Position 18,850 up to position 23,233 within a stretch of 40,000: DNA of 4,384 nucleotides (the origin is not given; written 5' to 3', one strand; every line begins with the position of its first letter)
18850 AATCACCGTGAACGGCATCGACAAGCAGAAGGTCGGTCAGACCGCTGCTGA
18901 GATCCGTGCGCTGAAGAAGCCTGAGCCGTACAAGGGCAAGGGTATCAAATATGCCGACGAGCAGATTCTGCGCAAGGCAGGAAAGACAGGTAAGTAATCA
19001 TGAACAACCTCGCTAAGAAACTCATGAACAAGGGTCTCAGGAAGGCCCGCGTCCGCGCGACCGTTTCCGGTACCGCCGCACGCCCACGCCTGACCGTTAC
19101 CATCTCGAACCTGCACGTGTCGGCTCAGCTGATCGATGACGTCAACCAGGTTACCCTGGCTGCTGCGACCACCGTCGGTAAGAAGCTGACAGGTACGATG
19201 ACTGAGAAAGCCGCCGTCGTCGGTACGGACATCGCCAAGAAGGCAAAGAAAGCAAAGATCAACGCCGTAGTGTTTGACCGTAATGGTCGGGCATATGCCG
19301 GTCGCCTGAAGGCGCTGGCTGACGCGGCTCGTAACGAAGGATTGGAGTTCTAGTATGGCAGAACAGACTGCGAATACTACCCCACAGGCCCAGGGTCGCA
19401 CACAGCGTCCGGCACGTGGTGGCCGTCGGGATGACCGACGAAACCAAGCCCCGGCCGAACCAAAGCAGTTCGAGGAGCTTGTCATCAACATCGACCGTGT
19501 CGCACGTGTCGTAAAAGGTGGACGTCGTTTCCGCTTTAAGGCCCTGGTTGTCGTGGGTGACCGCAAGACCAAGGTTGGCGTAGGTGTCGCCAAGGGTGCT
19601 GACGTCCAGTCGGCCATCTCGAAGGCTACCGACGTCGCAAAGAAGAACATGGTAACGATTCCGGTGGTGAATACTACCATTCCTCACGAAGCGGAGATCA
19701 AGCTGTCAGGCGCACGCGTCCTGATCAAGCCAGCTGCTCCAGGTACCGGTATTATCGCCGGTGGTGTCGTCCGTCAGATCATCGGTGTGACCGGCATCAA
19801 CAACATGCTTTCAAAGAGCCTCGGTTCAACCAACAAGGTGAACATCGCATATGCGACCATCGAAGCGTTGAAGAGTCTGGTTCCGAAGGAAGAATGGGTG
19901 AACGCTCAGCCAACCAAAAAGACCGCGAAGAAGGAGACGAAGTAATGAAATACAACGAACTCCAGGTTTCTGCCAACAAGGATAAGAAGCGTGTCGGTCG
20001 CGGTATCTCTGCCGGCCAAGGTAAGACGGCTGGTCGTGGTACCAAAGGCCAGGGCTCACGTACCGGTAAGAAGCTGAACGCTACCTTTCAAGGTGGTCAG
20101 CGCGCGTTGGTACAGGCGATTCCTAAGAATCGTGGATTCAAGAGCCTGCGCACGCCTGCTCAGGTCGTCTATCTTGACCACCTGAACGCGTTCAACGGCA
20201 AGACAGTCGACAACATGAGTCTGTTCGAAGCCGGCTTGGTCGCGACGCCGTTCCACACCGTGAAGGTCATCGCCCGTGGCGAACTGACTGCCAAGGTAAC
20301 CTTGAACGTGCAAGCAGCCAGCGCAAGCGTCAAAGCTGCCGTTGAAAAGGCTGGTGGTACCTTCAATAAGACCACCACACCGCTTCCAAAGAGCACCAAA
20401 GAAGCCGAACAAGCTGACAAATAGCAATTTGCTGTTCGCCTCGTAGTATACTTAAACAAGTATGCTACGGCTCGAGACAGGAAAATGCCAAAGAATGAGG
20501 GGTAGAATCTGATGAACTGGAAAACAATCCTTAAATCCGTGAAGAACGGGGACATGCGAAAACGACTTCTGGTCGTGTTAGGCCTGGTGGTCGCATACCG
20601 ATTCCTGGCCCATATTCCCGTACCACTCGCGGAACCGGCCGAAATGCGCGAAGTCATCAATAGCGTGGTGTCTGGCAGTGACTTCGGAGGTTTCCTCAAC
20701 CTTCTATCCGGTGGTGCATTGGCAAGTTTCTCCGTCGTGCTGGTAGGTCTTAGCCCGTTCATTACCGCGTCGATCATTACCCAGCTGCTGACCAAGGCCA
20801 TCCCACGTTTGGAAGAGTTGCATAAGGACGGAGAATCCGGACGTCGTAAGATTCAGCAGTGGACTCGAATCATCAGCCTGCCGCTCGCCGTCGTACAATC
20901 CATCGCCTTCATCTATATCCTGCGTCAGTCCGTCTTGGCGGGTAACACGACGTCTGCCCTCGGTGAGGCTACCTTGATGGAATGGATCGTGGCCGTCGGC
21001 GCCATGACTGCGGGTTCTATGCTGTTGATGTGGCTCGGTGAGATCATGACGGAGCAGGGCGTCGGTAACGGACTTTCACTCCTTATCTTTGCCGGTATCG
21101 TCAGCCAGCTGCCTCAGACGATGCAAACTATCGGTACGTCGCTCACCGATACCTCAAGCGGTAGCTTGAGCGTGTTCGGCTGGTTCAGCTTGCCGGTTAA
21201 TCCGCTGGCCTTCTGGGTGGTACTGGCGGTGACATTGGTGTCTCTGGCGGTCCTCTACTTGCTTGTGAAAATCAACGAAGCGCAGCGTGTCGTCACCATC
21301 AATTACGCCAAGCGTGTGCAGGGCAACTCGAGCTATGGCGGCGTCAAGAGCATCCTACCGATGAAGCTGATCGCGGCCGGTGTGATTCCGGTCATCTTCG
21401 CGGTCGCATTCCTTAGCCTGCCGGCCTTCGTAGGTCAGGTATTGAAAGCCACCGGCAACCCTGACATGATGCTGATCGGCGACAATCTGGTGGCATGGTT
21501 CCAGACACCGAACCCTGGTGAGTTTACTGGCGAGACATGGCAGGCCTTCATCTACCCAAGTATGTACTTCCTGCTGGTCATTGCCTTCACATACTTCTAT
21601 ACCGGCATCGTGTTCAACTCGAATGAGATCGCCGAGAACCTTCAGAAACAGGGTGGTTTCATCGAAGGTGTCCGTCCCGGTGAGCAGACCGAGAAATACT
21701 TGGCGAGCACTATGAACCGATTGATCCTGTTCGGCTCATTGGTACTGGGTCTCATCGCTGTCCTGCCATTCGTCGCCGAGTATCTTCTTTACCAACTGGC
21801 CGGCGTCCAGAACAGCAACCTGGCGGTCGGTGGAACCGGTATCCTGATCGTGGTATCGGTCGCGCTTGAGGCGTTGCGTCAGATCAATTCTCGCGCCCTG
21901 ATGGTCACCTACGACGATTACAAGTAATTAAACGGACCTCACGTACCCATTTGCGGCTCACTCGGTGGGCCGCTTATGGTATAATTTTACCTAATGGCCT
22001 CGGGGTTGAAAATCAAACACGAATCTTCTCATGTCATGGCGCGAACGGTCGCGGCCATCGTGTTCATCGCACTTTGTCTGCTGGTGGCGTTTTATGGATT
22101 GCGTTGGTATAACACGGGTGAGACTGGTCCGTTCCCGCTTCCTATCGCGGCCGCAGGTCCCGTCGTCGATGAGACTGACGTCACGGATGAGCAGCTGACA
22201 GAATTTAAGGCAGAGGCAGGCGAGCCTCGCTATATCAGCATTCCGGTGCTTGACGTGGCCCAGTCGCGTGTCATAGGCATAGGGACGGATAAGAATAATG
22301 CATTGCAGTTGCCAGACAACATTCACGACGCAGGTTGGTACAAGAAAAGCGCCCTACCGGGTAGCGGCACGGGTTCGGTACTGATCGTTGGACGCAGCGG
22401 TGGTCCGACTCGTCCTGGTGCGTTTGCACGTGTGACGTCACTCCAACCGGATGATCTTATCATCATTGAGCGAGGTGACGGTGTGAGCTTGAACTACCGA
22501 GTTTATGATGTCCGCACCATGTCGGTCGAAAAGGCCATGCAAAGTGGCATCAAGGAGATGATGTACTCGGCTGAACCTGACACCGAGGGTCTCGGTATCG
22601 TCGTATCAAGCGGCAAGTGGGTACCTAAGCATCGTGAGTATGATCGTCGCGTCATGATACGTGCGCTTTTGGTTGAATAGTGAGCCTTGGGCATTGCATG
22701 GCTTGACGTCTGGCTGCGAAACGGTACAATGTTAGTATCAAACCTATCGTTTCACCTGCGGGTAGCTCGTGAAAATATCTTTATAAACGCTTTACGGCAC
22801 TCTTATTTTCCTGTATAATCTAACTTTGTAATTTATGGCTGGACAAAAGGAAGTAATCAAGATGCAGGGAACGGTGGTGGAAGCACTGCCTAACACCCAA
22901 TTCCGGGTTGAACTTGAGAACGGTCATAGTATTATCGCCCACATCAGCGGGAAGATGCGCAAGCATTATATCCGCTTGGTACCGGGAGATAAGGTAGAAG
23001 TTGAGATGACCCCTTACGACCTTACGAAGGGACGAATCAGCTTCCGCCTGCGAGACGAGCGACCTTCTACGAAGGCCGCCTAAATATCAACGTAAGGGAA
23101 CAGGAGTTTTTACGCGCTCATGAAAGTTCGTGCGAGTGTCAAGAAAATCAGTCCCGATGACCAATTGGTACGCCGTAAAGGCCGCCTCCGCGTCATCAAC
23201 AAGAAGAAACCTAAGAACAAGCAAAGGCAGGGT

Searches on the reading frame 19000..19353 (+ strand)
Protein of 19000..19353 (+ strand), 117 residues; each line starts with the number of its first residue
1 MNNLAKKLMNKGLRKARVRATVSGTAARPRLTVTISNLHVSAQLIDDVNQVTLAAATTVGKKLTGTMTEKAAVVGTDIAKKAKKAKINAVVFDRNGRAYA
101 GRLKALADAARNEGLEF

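Call 16: search_protein_families(library=pfam, proteins=[window:19000-19353:+])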
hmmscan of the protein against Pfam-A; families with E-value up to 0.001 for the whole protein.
window:19000-19353:+ (117 aa): 1 family
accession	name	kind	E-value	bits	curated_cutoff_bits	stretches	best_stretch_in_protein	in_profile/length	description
PF00861.27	Ribosomal_L18p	-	1.7e-36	125.5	27.8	1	7-117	3-116/116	Ribosomal L18 of archaea, bacteria, mitoch. and chloroplast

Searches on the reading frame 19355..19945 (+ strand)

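Call 16: search_protein_families(library=pfam, proteins=[window:19355-19945:+])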
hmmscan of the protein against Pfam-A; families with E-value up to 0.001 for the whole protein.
window:19355-19945:+ (196 aa): 2 families
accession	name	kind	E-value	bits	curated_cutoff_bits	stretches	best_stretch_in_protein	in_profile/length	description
PF00333.26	Ribosomal_S5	-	7.1e-24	84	27.1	1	39-103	1-65/65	Ribosomal protein S5, N-terminal domain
PF03719.21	Ribosomal_S5_C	-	2.5e-22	78.6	21.5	1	116-177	2-63/71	Ribosomal protein S5, C-terminal domain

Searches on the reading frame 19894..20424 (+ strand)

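Call 16: search_protein_families(library=pfam, proteins=[window:19894-20424:+])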
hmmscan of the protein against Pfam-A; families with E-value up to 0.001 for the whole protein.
window:19894-20424:+ (176 aa): 1 family
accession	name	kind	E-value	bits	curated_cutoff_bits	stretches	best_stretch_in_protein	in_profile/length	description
PF00828.25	Ribosomal_L27A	-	1.6e-13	51.3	21.5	1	101-157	18-71/72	Ribosomal proteins 50S-L15, 50S-L18e, 60S-L27A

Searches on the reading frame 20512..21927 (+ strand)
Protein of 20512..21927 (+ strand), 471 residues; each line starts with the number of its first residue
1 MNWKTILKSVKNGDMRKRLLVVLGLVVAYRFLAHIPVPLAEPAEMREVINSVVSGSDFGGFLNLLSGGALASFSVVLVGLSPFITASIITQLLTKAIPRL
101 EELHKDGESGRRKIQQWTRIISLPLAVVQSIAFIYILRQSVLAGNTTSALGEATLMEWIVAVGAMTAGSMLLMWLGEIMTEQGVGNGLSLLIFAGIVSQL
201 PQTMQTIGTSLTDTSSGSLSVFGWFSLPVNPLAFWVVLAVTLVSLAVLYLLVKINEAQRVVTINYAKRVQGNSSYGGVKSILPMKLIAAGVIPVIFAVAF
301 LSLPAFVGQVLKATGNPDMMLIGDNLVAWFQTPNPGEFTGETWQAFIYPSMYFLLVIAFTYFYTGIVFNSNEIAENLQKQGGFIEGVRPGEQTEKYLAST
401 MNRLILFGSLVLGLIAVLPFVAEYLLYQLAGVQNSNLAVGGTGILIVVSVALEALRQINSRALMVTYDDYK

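Call 16: search_protein_families(library=pfam, proteins=[window:20512-21927:+])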
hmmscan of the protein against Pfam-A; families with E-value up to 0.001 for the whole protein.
window:20512-21927:+ (471 aa): 1 family
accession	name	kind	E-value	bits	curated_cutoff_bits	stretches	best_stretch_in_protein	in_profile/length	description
PF00344.25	SecY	-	1.8e-92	310.4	32.2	1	74-454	1-305/306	SecY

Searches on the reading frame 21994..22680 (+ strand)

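Call 16: search_protein_families(library=pfam, proteins=[window:21994-22680:+])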
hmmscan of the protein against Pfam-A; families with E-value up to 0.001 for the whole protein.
window:21994-22680:+ (228 aa): 1 family
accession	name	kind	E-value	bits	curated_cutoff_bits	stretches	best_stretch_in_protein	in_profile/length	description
PF04203.18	Sortase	-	1.1e-08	35.2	26.6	1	81-224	1-122/125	Sortase domain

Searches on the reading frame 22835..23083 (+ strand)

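Call 43: search_protein_families(library=pfam, proteins=[window:22835-23083:+], max_evalue=0.01)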
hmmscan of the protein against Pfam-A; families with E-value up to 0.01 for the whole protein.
window:22835-23083:+ (82 aa): 3 families
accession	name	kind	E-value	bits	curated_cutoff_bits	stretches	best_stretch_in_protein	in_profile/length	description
PF01176.25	eIF-1a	-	3.8e-27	94.2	30.2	1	8-71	1-64/64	Translation initiation factor 1A / IF-1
PF16745.11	RsgA_N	-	0.00072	19.7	27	1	11-58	1-46/54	RsgA N-terminal domain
PF00575.29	S1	-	0.0093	16.8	22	0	11-72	9-73/74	S1 RNA binding domain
